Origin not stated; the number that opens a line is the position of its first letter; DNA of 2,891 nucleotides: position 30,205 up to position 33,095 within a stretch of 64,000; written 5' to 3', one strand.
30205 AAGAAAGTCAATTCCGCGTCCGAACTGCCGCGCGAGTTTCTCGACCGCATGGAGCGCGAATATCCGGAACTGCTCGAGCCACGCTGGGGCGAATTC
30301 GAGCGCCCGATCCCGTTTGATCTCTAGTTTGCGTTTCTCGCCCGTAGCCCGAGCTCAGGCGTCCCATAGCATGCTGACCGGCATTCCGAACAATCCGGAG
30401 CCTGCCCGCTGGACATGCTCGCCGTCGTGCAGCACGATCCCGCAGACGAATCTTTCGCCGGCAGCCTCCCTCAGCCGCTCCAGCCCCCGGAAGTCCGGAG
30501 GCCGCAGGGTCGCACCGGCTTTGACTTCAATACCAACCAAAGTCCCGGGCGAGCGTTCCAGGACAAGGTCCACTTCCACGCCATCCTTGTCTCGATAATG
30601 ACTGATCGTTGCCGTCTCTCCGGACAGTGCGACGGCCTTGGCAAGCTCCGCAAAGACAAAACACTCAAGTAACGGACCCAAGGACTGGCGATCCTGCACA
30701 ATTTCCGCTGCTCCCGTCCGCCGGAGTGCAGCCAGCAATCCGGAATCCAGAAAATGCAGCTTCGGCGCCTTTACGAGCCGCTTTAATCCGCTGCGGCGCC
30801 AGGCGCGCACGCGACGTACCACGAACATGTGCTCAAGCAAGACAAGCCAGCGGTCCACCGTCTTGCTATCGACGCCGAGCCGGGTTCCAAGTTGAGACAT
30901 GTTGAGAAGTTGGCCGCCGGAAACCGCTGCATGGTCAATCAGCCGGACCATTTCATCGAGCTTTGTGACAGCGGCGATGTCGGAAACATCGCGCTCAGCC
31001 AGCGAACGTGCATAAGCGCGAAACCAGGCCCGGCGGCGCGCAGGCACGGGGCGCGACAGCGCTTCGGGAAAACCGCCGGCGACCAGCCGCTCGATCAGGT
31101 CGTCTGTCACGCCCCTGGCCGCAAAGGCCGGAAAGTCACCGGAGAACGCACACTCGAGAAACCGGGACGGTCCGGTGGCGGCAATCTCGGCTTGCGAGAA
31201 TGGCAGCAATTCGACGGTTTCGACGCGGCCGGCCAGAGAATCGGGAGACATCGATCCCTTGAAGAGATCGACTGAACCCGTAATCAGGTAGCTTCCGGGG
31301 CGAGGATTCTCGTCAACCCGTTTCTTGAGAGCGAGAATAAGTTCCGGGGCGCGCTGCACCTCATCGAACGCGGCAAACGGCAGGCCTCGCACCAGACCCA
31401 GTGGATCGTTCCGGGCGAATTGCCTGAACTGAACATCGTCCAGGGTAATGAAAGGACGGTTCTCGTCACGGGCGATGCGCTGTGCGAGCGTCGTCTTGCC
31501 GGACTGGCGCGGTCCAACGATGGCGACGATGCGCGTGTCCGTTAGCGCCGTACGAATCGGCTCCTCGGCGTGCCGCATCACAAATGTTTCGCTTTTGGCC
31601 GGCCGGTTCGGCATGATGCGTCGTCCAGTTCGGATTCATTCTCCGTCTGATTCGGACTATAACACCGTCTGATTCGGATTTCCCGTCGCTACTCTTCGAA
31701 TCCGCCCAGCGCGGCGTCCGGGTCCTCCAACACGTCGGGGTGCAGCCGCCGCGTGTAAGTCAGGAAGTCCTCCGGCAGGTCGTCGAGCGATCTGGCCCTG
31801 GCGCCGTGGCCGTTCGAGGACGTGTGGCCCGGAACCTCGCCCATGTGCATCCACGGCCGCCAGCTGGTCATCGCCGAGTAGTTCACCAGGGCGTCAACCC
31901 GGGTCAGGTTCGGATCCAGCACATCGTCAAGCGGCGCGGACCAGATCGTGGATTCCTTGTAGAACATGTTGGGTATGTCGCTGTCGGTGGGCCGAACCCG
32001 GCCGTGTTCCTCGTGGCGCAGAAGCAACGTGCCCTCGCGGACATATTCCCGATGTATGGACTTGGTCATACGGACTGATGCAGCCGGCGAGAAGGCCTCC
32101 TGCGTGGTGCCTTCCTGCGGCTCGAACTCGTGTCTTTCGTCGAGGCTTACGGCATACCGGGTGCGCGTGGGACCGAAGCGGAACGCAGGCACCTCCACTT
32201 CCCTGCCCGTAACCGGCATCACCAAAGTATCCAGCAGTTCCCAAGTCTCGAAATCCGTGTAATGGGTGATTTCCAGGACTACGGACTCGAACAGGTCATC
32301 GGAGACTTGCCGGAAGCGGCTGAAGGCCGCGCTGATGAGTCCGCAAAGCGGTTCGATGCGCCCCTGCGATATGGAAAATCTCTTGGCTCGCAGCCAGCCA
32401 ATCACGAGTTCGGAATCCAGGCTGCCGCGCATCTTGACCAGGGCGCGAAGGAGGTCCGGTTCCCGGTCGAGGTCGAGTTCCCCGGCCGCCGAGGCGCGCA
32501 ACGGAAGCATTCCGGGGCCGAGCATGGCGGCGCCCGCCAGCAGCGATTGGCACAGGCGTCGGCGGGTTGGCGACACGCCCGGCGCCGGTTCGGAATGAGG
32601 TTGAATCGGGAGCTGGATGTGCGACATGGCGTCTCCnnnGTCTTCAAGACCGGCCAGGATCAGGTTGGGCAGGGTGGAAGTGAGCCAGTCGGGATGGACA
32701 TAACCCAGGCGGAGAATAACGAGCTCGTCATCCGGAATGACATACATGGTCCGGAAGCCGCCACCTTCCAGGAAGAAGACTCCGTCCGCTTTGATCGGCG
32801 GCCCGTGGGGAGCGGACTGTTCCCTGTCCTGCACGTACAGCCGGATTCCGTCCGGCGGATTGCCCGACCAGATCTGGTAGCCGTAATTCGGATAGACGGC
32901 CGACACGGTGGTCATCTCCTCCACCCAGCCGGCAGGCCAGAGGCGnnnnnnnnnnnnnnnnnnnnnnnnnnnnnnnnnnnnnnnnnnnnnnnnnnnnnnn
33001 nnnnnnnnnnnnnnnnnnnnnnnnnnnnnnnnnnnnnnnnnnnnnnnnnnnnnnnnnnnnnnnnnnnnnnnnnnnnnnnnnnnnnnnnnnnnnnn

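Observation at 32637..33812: Beta-lactamase-fold paralogue with the SxxK catalytic motif replaced by A-M-T-R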

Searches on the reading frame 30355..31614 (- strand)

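Call 4: search_protein_families(library=pfam, proteins=[window:30355-31614:-], max_evalue=0.01)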
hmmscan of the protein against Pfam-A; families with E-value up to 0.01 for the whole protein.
window:30355-31614:- (419 aa): 4 families
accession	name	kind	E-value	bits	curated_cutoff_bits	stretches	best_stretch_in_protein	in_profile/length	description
PF13635.12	DUF4143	-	5.9e-43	146.8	28.1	1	207-367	1-160/160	Domain of unknown function (DUF4143)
PF13173.12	AAA_14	-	8.7e-23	81.2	27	1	27-144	2-128/129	AAA domain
PF13191.12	AAA_16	-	0.00018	22.4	32.6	1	22-81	14-85/167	AAA ATPase domain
PF20720.3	nSTAND3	-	0.0043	17.2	27.2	1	11-49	1-39/155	Novel STAND NTPase 3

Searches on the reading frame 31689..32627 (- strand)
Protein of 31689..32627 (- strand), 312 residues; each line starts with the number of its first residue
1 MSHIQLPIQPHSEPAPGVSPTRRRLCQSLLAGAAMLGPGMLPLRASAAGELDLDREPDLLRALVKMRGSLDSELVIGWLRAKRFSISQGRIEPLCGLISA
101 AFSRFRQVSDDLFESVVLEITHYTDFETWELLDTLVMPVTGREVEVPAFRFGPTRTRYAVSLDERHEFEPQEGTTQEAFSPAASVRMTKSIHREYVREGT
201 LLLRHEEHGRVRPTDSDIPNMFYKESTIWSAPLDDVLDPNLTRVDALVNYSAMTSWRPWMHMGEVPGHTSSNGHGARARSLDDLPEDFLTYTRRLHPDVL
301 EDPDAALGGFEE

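Call 4: search_protein_families(library=pfam, proteins=[window:31689-32627:-], max_evalue=0.01)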
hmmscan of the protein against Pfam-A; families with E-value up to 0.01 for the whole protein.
window:31689-32627:- (312 aa): 1 family
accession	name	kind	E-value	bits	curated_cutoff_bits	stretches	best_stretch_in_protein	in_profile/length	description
PF08894.16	DUF1838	-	3.1e-12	47.2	25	1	91-301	21-211/232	Protein of unknown function (DUF1838)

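Call 6: search_protein_families(library=ncbifam, proteins=[window:31689-32627:-], max_evalue=0.01)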
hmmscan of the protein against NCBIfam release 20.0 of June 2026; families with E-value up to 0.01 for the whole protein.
window:31689-32627:- (312 aa): 0 families

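Call 14: search_solved_structures(query=window:31689-32627:-, max_evalue=1)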
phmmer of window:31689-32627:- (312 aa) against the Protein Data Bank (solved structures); distinct sequences matched with E-value up to 1: 4.
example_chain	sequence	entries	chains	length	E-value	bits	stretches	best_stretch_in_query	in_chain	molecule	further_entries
9vyl_A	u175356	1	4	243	0.5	12.9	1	192-297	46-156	Putative cyclic ADP-D-ribose synthase TIR1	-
7vps_A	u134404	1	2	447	0.82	12.2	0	83-117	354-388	Importin subunit alpha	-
7vpt_A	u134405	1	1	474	0.89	12.1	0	83-117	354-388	C. glabrata importin alpha ARM domain - Upc2 NLS fusion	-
2ivq_A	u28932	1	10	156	0.9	12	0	31-75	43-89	CYANATE HYDRATASE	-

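Call 37: find_homologous_proteins(query=window:31689-32627:-, max_evalue=0.00001)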
Query window:31689-32627:- (312 aa): 215 proteins with E <= 0.00001 among 3656 candidates; the best 120 are listed.
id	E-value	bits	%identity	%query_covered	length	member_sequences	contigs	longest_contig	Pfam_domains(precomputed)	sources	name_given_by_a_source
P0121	1.5e-191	653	92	100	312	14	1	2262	PF08894.17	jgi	-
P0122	2.0e-190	650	91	100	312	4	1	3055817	PF08894.17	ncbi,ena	-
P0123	2.2e-189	646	91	100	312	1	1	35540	PF08894.17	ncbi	-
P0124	1.2e-187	641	90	100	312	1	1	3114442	PF08894.17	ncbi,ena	-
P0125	5.2e-187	639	90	100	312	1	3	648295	PF08894.17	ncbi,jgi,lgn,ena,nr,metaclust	ncbi:MAG: DUF1838 family protein [Gammaproteobacteria bacterium]|nr:DUF1838 family protein [Gammapro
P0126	1.2e-186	637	90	100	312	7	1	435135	PF08894.17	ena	-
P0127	4.2e-182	622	91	96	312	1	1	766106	PF08894.17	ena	-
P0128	1.2e-180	618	87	100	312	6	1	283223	PF08894.17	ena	-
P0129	7.5e-180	615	86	100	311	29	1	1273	PF08894.17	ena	-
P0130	2.4e-178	610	86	100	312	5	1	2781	PF08894.17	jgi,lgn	-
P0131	3.0e-178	610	87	98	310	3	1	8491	PF08894.17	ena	-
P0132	6.1e-178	609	86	100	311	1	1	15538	PF08894.17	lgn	-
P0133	3.4e-177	606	85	100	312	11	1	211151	PF08894.17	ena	-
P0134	5.4e-176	602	85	99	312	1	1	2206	PF08894.17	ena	-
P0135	1.1e-174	598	84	99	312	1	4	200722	PF08894.17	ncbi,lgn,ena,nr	ncbi:MAG: DUF1838 domain-containing protein [Gammaproteobacteria bacterium]|nr:DUF1838 domain-contai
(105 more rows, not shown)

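Call 47: predict_structure(alignment_id=A2)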
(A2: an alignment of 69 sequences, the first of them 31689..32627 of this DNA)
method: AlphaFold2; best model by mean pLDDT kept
length: 312 residues; sequences in the alignment: 69
mean_pLDDT: 86.7   pTM: 0.80
mean pLDDT of the five models: 86.7, 85.6, 85.4, 85.2, 84.3
residues with pLDDT >= 90: 243; 70-90: 19; 50-70: 3; < 50: 47
segments of 3 or more residues with pLDDT < 50: 1-47
pLDDT, mean of each block of 10 residues (from residue 1): 38 38 42 35 49 96 98 97 97 98 98 98 98 96 97 95 94 91 94 96 97 83 96 97 98 96 93 98 98 98 94 64
secondary structure, 60 per line:
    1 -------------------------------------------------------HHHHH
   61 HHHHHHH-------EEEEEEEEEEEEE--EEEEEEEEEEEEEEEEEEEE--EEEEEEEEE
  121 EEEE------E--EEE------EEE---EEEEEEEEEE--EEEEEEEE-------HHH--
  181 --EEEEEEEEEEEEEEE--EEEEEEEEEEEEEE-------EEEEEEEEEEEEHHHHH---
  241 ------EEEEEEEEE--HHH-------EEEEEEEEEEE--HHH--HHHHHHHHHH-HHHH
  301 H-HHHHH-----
elements in order: H56-67 E75-87 E90-109 E112-124 E134-136 E143-145 E149-158 E161-168 E183-197 E200-213 E221-232 H233-237 E247-255 E268-278 H286-295 H297-301 H303-307

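Call 51: fold_search(model_id=the predicted structure, library=pdb)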
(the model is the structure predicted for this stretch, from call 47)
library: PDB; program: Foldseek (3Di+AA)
matches with E <= 10: 987; with E <= 0.001: 6
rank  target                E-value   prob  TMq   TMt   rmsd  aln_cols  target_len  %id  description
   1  6ehc_A                1.0e-04  0.87  0.18  0.18  20.8       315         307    8  OmpUdeltaN (N-terminus deletion mutant of OmpU), outer membrane protein of Vibrio cholerae (released 2018-04-25)
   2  7n3v_B                3.4e-04  0.98  0.27  0.30  13.9       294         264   10  Crystal structure of Mycobacterium smegmatis LmcA (released 2022-04-13)
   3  5onu_A                3.4e-04  0.44  0.14  0.14  22.5       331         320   10  Trimeric OmpU structure (released 2018-01-03)
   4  7n3v_A                5.5e-04  0.97  0.27  0.30  14.7       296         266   11  Crystal structure of Mycobacterium smegmatis LmcA (released 2022-04-13)
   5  7ah9_5D               7.9e-04  0.80  0.18  0.12  26.0       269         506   10  Substrate-engaged type 3 secretion system needle complex from Salmonella enterica typhimurium - SpaR state 1 (released 2021-03-17)
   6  7ah9_5E               7.9e-04  0.72  0.17  0.11  26.0       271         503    8  Substrate-engaged type 3 secretion system needle complex from Salmonella enterica typhimurium - SpaR state 1 (released 2021-03-17)
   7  9nh2_A                1.4e-03  0.87  0.21  0.28  18.0       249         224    9  In situ cryo-EM structure of porin III of the Legionella Dot/Icm T4SS machine (released 2025-09-17)
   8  7ah9_5B               1.6e-03  0.63  0.17  0.12  25.7       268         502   11  Substrate-engaged type 3 secretion system needle complex from Salmonella enterica typhimurium - SpaR state 1 (released 2021-03-17)
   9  7ah9_5N               1.6e-03  0.57  0.17  0.12  25.3       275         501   10  Substrate-engaged type 3 secretion system needle complex from Salmonella enterica typhimurium - SpaR state 1 (released 2021-03-17)
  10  9tp6_A                1.9e-03  0.47  0.17  0.19  15.1       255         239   10  Structure of LolA3 from Porphyromonas gingivalis (released 2026-02-18)
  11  8bys_A                1.9e-03  0.47  0.18  0.18  16.9       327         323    8  Outer membrane attachment porin OmpM1 from Veillonella parvula, native (released 2023-11-08)
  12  6ehb_C                2.1e-03  0.75  0.21  0.20  19.0       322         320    9  OmpU, an outer membrane protein, of Vibrio cholerae (released 2018-04-25)
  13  6dv6_A                2.1e-03  0.57  0.17  0.16  23.6       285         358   11  Structure of the Salmonella SPI-1 type III secretion injectisome secretin InvG (residues 176-end) in the open gate sta (released 2018-10-03)
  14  6dv3_A                2.1e-03  0.57  0.17  0.12  23.6       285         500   11  Structure of the Salmonella SPI-1 type III secretion injectisome secretin InvG in the open gate state (released 2018-10-03)
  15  9enr_A                2.2e-03  0.85  0.24  0.08  13.4       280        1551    8  Vitellogenin from the honey bee hemolymph (released 2025-03-26)
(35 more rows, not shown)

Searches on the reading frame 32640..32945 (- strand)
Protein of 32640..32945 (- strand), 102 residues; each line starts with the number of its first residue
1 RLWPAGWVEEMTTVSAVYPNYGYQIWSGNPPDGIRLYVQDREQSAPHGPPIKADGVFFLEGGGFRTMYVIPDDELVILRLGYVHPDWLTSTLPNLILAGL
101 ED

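Call 60: search_solved_structures(query=window:32640-32945:-, max_evalue=10, show_alignments=5)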
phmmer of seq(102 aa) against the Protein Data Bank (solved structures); distinct sequences matched with E-value up to 10: 7.
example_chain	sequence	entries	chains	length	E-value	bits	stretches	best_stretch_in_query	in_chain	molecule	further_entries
8ufa_B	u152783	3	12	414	0.33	14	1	6-53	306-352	E2 protein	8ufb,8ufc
9yaw_a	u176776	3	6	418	0.34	13.9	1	6-53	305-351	E2 glycoprotein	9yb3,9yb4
8ua9_B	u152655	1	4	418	0.34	13.9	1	6-53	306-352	Structural polyprotein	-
9yaw_b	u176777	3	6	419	0.34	13.9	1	6-53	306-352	E2 glycoprotein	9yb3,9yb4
6mw9_B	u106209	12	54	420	0.34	13.9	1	6-53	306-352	E2 | Spike glycoprotein E2 | E2 glycocprotein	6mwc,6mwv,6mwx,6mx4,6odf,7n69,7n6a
6xo4_B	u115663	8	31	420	0.34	13.9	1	6-53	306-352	Togavirin | Envelope glycoprotein E2 | Spike glycoprotein E2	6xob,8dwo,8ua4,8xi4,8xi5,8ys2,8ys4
6mui_B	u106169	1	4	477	0.42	13.6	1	6-53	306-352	E2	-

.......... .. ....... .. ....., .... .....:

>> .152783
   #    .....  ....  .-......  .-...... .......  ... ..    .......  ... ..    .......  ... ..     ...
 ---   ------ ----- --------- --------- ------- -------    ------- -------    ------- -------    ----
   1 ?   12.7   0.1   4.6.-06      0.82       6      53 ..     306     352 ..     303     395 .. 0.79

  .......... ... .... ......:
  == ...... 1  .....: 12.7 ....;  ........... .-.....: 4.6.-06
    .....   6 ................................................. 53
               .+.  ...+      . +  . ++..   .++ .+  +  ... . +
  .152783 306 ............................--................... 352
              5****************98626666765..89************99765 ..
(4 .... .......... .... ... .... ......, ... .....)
